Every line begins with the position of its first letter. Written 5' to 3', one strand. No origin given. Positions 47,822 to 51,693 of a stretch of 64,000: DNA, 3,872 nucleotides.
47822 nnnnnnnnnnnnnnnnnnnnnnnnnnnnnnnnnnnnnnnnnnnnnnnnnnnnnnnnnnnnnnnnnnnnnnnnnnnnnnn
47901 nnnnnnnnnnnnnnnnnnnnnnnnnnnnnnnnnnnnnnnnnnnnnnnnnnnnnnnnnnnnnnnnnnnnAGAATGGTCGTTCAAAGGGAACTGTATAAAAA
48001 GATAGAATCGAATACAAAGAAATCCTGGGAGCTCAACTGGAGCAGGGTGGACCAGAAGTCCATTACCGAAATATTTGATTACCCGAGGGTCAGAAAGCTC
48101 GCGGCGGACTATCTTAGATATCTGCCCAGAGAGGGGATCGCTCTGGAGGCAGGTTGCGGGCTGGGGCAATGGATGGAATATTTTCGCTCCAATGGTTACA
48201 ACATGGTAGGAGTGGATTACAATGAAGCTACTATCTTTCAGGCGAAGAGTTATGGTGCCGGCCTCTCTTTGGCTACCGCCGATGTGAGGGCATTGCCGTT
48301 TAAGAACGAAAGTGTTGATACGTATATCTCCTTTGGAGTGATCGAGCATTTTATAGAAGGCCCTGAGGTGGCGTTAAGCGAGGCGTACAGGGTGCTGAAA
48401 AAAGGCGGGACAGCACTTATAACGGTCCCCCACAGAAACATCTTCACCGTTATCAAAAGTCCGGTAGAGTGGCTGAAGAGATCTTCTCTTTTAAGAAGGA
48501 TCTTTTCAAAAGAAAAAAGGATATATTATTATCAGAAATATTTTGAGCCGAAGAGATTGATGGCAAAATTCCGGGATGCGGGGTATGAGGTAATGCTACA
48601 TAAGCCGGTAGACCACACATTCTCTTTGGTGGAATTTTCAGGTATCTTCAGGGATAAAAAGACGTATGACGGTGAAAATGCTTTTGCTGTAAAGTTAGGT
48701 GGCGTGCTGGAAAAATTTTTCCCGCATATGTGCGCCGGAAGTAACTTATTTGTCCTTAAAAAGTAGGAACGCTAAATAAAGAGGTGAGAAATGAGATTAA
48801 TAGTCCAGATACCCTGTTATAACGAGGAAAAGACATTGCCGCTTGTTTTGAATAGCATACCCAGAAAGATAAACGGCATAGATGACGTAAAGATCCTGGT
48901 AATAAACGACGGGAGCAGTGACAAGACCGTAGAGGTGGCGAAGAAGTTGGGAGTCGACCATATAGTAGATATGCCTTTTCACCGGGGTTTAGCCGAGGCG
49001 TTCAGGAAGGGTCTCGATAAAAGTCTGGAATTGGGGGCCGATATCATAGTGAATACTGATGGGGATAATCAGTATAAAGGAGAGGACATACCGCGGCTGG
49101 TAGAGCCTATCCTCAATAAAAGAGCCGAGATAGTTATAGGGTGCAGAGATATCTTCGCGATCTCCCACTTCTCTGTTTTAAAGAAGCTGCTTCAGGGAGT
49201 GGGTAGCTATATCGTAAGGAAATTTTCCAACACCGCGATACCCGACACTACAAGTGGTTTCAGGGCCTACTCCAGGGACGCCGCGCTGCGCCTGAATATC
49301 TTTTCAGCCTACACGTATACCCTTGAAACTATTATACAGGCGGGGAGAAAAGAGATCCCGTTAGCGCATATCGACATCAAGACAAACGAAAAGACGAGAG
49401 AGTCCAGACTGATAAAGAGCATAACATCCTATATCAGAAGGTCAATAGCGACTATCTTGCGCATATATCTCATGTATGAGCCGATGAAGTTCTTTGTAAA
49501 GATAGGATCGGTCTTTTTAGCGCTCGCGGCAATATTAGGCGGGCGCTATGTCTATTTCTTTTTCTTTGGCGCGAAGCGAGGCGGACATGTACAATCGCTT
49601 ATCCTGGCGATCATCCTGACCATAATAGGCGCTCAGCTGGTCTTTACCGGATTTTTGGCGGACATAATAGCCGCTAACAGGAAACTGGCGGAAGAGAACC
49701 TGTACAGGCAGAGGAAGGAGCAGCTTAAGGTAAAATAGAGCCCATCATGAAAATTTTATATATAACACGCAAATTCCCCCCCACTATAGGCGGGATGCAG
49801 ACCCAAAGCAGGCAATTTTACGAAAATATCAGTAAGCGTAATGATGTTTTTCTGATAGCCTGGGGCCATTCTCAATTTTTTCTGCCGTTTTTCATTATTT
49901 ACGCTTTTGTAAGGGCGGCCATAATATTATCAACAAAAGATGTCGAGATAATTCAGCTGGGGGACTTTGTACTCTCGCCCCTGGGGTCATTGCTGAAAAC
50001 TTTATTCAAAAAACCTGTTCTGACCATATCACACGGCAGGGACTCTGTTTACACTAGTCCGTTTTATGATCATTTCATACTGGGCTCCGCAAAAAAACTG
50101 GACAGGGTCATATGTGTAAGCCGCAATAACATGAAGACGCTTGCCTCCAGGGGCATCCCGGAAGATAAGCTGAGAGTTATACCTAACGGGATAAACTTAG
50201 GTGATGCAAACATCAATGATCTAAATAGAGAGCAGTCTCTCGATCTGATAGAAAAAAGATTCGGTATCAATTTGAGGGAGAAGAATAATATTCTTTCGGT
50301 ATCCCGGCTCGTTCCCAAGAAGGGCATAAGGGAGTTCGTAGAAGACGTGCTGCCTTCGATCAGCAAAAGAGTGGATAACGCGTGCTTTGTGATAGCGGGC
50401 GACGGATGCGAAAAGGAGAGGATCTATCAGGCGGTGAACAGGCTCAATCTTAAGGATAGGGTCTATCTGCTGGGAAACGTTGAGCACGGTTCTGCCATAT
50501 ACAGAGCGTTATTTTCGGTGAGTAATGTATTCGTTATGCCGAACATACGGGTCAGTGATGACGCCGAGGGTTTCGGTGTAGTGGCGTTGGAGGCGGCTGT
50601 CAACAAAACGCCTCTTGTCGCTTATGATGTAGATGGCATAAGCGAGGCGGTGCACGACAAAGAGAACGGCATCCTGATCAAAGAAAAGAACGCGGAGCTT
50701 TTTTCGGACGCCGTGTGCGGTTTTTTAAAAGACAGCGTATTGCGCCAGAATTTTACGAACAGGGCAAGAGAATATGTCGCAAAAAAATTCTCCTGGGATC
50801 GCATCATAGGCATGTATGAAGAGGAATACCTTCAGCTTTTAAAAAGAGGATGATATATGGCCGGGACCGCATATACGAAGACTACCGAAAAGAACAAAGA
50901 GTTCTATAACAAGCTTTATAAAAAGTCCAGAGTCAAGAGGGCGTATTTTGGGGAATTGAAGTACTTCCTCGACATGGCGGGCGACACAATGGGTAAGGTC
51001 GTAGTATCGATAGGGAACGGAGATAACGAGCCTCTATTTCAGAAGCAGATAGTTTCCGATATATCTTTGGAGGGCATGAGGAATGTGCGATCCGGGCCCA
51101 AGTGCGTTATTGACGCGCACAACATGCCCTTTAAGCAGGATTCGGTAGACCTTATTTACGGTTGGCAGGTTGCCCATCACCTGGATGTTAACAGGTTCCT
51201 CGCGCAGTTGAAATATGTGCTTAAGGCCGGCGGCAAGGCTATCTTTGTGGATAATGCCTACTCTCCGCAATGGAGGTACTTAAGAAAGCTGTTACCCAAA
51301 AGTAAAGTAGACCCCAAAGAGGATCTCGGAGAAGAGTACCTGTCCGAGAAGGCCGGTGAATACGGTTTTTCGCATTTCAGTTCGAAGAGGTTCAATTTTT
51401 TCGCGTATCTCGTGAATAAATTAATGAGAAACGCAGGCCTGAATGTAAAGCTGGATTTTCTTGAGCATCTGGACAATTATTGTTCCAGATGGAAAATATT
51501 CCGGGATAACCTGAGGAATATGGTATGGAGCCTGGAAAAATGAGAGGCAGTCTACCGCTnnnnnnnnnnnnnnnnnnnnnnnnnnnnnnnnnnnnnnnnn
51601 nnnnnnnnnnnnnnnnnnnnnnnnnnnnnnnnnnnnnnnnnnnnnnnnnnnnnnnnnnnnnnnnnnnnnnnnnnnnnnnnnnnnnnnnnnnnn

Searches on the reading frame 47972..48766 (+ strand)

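Call 35: search_protein_families(library=pfam, proteins=[window:47972-48766:+], max_evalue=0.000001)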
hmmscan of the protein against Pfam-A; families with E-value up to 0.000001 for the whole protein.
window:47972-48766:+ (264 aa): 5 families
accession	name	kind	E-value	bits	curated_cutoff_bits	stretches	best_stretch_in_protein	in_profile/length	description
PF08241.18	Methyltransf_11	-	3.9e-20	72.7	21.2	1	58-150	1-95/95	Methyltransferase domain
PF13649.12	Methyltransf_25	-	3.9e-16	60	27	1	58-146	2-97/97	Methyltransferase domain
PF13489.12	Methyltransf_23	-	2.5e-13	50.5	27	1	42-207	8-161/164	Methyltransferase domain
PF08242.18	Methyltransf_12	-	3e-10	41.1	30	1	58-147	1-97/98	Methyltransferase domain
PF13847.12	Methyltransf_31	-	5.5e-09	36.3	27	1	57-154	7-113/145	Methyltransferase domain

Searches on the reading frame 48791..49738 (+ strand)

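Call 35: search_protein_families(library=pfam, proteins=[window:48791-49738:+], max_evalue=0.000001)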
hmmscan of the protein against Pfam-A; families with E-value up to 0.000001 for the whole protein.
window:48791-49738:+ (315 aa): 1 family
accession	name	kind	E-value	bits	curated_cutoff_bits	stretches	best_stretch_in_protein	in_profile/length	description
PF00535.33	Glycos_transf_2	-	1.5e-22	80.7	23.3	1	6-165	3-164/168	Glycosyl transferase family 2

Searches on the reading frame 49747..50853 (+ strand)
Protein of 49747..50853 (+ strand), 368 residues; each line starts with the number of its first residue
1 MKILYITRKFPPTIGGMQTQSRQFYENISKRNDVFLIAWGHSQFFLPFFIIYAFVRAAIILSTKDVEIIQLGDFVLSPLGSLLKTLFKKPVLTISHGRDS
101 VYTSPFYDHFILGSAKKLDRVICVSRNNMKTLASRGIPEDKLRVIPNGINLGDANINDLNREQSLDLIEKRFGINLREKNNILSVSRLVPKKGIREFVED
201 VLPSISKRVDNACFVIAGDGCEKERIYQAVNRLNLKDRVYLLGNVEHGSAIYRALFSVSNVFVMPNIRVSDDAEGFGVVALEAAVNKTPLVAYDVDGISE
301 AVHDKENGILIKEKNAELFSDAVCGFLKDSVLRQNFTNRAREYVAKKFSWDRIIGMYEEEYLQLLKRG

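Call 36: search_protein_families(library=pfam, proteins=[window:49747-50853:+], max_evalue=0.000001)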
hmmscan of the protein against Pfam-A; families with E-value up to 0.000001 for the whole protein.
window:49747-50853:+ (368 aa): 3 families
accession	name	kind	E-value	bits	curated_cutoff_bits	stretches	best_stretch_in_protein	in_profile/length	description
PF00534.26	Glycos_transf_1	-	1.4e-31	109.8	26.4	1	172-342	7-171/172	Glycosyl transferases group 1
PF13692.12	Glyco_trans_1_4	-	2.2e-27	96.5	27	1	180-329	2-142/142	Glycosyl transferases group 1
PF13439.12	Glyco_transf_4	-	3.8e-11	43.8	28.5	1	47-151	54-168/170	Glycosyltransferase Family 4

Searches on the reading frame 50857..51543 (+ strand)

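Call 36: search_protein_families(library=pfam, proteins=[window:50857-51543:+], max_evalue=0.000001)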
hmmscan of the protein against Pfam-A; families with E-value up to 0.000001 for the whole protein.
window:50857-51543:+ (228 aa): 1 family
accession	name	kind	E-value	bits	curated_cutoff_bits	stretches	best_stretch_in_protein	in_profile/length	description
PF08241.18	Methyltransf_11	-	9.8e-08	33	21.2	1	83-130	47-95/95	Methyltransferase domain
